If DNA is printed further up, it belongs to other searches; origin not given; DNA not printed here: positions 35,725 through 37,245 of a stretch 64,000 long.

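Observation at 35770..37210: Solo TnpB (IS200/IS605 family) with a predicted omega-RNA inside a phage-like genome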

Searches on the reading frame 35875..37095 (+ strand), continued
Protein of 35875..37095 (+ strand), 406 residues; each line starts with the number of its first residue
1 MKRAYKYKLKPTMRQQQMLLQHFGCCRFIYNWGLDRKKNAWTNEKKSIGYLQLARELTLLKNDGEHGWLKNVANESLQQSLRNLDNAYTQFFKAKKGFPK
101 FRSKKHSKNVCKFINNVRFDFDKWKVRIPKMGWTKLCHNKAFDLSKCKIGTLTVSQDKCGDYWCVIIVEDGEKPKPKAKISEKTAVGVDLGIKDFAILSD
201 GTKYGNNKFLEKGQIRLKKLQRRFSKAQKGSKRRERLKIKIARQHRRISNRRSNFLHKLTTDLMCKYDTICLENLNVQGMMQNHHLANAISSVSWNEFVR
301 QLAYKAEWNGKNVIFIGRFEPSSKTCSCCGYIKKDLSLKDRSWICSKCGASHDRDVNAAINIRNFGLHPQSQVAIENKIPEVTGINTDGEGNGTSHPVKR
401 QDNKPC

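Call 12: find_encoding_contigs(protein=P0005, flank=4000, max_places=8)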
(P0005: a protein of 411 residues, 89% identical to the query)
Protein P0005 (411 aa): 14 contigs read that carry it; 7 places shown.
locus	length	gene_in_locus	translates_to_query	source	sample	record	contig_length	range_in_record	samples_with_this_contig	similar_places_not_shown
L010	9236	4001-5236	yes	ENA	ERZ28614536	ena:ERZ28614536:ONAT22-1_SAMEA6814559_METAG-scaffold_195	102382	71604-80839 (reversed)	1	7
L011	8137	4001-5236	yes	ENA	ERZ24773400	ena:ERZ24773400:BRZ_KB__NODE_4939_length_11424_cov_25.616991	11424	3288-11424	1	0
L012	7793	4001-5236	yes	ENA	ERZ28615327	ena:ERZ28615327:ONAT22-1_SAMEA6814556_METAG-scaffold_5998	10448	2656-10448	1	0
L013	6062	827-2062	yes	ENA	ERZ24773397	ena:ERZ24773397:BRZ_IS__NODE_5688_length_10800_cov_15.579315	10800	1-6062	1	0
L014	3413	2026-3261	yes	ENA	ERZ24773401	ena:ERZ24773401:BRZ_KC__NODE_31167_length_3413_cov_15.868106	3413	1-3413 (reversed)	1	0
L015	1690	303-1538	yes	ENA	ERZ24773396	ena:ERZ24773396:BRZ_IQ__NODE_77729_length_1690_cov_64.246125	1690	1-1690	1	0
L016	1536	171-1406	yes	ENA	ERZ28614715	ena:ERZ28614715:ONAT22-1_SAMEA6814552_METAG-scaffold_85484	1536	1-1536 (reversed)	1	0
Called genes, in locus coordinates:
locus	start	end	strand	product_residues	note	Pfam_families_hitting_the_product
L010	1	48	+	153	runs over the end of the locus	-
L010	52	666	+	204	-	-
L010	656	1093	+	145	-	-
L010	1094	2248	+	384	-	-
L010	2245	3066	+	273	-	PF00535:Glycos_transf_2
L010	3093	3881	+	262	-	-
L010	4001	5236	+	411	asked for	PF12323:HTH_OrfB_IS605, PF01385:OrfB_IS605, PF07282:Cas12f1-like_TNB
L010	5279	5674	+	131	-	-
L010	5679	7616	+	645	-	-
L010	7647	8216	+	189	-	-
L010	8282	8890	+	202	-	-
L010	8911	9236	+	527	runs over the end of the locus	PF12322:T4_baseplate (weak)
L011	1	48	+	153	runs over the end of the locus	-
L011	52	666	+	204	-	-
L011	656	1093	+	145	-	-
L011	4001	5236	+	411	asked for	PF12323:HTH_OrfB_IS605, PF01385:OrfB_IS605, PF07282:Cas12f1-like_TNB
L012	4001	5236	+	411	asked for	PF12323:HTH_OrfB_IS605, PF01385:OrfB_IS605, PF07282:Cas12f1-like_TNB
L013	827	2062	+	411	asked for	PF12323:HTH_OrfB_IS605, PF01385:OrfB_IS605, PF07282:Cas12f1-like_TNB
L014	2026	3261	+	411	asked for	PF12323:HTH_OrfB_IS605, PF01385:OrfB_IS605, PF07282:Cas12f1-like_TNB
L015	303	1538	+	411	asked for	PF12323:HTH_OrfB_IS605, PF01385:OrfB_IS605, PF07282:Cas12f1-like_TNB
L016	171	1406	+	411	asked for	PF12323:HTH_OrfB_IS605, PF01385:OrfB_IS605, PF07282:Cas12f1-like_TNB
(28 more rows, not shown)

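Call 28: find_encoding_contigs(protein=P0006, flank=4000, max_places=4)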
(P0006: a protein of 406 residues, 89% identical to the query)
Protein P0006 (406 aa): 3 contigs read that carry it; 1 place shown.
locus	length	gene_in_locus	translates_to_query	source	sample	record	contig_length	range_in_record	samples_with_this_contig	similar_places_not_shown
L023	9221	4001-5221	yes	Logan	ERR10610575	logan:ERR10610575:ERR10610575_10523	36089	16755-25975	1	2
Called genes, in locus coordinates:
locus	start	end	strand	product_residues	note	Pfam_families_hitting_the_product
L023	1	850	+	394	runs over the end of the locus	PF07690:MFS_1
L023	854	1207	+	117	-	-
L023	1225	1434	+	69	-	-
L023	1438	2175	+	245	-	-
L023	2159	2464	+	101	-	-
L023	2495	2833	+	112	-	-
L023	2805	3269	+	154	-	-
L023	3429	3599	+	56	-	-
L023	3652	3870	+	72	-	-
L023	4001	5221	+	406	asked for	PF12323:HTH_OrfB_IS605, PF01385:OrfB_IS605, PF07282:Cas12f1-like_TNB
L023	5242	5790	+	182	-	-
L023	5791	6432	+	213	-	PF00149:Metallophos (weak)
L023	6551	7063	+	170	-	-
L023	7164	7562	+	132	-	PF26092:T4_Y16D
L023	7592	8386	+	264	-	-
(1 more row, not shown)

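Call 29: find_encoding_contigs(protein=P0004, flank=4000, max_places=4)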
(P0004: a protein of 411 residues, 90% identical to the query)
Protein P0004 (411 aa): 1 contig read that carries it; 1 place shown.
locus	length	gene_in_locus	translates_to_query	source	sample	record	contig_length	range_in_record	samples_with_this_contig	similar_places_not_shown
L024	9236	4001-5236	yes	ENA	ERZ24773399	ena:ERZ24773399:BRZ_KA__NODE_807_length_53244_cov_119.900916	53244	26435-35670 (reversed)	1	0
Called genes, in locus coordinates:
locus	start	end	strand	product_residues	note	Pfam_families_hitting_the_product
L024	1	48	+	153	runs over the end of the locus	-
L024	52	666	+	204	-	-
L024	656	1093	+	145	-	-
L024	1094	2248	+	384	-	-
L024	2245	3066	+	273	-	PF00535:Glycos_transf_2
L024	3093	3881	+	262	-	-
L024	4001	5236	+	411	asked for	PF12323:HTH_OrfB_IS605, PF01385:OrfB_IS605, PF07282:Cas12f1-like_TNB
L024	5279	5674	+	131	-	-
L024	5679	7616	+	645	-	-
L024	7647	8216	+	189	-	-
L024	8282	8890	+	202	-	-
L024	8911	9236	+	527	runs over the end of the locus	PF12322:T4_baseplate (weak)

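Call 30: find_encoding_contigs(protein=P0002, flank=4000, max_places=4)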
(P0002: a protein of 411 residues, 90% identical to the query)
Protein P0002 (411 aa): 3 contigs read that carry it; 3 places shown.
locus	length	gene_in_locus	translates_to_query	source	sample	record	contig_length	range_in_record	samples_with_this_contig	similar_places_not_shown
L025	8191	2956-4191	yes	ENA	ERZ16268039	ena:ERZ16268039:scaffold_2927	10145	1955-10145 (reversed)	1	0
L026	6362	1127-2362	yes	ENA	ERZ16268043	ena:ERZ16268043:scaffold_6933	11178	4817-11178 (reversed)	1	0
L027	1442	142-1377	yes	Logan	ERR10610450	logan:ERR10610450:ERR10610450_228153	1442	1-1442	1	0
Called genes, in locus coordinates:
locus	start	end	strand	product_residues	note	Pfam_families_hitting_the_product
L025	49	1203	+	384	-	-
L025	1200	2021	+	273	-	PF00535:Glycos_transf_2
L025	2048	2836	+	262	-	-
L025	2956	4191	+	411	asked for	PF12323:HTH_OrfB_IS605, PF01385:OrfB_IS605, PF07282:Cas12f1-like_TNB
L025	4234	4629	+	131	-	-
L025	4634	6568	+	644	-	-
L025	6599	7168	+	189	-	-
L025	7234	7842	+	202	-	-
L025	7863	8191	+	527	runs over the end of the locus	PF12322:T4_baseplate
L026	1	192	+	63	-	?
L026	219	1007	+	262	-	-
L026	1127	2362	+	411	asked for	PF12323:HTH_OrfB_IS605, PF01385:OrfB_IS605, PF07282:Cas12f1-like_TNB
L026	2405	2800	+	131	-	-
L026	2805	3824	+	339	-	-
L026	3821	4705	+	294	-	-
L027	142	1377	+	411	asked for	PF12323:HTH_OrfB_IS605, PF01385:OrfB_IS605, PF07282:Cas12f1-like_TNB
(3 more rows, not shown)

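Call 31: find_encoding_contigs(protein=P0001, flank=4000, max_places=4)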
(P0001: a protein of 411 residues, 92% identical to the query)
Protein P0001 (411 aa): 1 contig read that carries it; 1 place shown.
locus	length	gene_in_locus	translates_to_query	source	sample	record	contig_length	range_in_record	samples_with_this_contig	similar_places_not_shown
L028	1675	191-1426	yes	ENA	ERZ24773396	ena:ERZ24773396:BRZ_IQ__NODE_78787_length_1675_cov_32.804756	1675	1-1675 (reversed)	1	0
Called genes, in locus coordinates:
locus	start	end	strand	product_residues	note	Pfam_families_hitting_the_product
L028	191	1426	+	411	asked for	PF12323:HTH_OrfB_IS605, PF01385:OrfB_IS605, PF07282:Cas12f1-like_TNB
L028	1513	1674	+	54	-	?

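Call 37: search_solved_structures(query=window:35875-37092:+, max_evalue=0.00001, show_alignments=2)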
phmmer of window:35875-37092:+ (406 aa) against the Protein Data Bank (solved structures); distinct sequences matched with E-value up to 0.00001: 11.
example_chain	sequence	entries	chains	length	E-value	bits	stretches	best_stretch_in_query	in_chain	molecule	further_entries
9yyg_A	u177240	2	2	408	1.1e-85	291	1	2-367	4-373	AI-designed RNA-guided nuclease | AI-generated RNA-guided nuclease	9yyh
8bf8_A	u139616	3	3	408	8.1e-75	255.3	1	3-367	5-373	RNA-guided DNA endonuclease TnpB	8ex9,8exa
8h1j_A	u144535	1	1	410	8.2e-75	255.3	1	3-367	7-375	RNA-guided DNA endonuclease TnpB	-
8iaz_A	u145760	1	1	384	1.3e-52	182.1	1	3-364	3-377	Transposase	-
9jfq_A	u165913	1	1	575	2.5e-38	135.1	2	231-382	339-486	LaTranC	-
9jfo_A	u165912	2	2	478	5.8e-38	133.9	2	231-363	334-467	LaTranC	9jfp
9j09_A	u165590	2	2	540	4.8e-31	111.1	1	146-363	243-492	Transposase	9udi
9b0l_P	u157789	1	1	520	4.5e-18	68.4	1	176-369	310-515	TnpB-like protein L79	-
8hr5_A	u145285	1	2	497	6.4e-08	34.9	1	185-363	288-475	Transposase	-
23vu_A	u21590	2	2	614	1.3e-07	33.9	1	246-367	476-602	UnCas12m4a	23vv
9nzq_A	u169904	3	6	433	6.9e-06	28.3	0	208-363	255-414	Cas12f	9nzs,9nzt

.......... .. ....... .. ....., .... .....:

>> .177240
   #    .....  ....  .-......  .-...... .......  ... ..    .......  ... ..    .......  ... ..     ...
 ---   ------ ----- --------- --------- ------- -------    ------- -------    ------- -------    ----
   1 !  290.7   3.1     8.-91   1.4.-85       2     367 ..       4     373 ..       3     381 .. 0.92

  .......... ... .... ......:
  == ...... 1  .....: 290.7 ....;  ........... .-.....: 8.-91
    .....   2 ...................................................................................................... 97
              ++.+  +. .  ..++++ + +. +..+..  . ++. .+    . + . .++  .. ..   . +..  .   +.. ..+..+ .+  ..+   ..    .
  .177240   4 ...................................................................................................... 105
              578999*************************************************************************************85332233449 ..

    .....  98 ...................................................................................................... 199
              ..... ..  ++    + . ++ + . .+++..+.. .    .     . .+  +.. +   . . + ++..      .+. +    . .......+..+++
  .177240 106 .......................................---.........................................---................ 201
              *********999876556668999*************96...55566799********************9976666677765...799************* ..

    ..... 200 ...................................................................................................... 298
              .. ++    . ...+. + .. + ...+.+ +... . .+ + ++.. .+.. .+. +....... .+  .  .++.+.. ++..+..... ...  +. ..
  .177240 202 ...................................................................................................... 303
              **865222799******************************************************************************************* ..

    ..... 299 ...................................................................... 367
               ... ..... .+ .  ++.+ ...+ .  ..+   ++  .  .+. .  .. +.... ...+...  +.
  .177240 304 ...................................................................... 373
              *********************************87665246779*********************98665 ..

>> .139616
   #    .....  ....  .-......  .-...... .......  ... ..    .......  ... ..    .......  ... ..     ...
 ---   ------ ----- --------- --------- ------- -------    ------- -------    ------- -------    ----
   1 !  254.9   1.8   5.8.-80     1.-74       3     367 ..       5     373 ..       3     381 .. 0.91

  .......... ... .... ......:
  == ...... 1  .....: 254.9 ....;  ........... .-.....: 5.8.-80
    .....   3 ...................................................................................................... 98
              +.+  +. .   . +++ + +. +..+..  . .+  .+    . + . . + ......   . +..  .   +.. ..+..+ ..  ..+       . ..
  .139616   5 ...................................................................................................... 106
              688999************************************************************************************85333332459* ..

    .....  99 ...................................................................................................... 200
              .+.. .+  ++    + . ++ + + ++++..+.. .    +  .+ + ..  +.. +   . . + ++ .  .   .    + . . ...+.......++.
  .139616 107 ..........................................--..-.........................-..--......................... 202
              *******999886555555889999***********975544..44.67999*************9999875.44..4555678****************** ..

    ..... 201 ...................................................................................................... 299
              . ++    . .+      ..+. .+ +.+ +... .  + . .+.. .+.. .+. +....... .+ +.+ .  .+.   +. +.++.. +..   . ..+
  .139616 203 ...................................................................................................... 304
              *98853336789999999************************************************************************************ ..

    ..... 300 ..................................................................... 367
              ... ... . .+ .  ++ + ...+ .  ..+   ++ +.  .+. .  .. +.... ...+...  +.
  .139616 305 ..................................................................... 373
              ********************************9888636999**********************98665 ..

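Call 38: find_related_loci(query=A4, collection=metagenome_contigs, flank=3000)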
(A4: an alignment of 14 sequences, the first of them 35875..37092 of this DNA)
Query A4 (406 aa) in metagenome_contigs; peptide patterns used: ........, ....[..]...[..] (x = any residue, [..] = any of these).
599 stretches matched a pattern (row limit reached: there are more); 592 encode a relative of the query (tblastn E <= 1e-3); the best 80 are kept; 80 distinct loci.
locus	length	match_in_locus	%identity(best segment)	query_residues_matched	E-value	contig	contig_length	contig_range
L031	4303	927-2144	68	1-406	0e+0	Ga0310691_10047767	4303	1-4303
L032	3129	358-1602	65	1-404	0e+0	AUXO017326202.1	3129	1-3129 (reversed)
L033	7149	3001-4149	69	1-383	0e+0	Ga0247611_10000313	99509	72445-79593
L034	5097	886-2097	65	1-404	0e+0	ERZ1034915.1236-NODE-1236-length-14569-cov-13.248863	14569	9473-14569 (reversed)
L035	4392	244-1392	67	1-383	0e+0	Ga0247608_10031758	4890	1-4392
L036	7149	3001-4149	67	1-383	3e-178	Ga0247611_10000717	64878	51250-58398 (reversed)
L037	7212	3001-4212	65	1-404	4e-174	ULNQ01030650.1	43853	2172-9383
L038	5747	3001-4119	67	3-377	3e-173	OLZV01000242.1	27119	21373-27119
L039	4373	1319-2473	63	1-382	4e-165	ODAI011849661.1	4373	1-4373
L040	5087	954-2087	59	1-378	1e-155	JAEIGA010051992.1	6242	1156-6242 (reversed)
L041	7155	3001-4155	58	1-384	2e-149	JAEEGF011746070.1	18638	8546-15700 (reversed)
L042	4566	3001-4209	54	1-406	4e-151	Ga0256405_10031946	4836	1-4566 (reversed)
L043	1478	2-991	66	75-404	1e-162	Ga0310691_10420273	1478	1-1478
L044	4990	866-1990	57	1-375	1e-149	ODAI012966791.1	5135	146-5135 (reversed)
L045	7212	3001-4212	54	1-402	7e-146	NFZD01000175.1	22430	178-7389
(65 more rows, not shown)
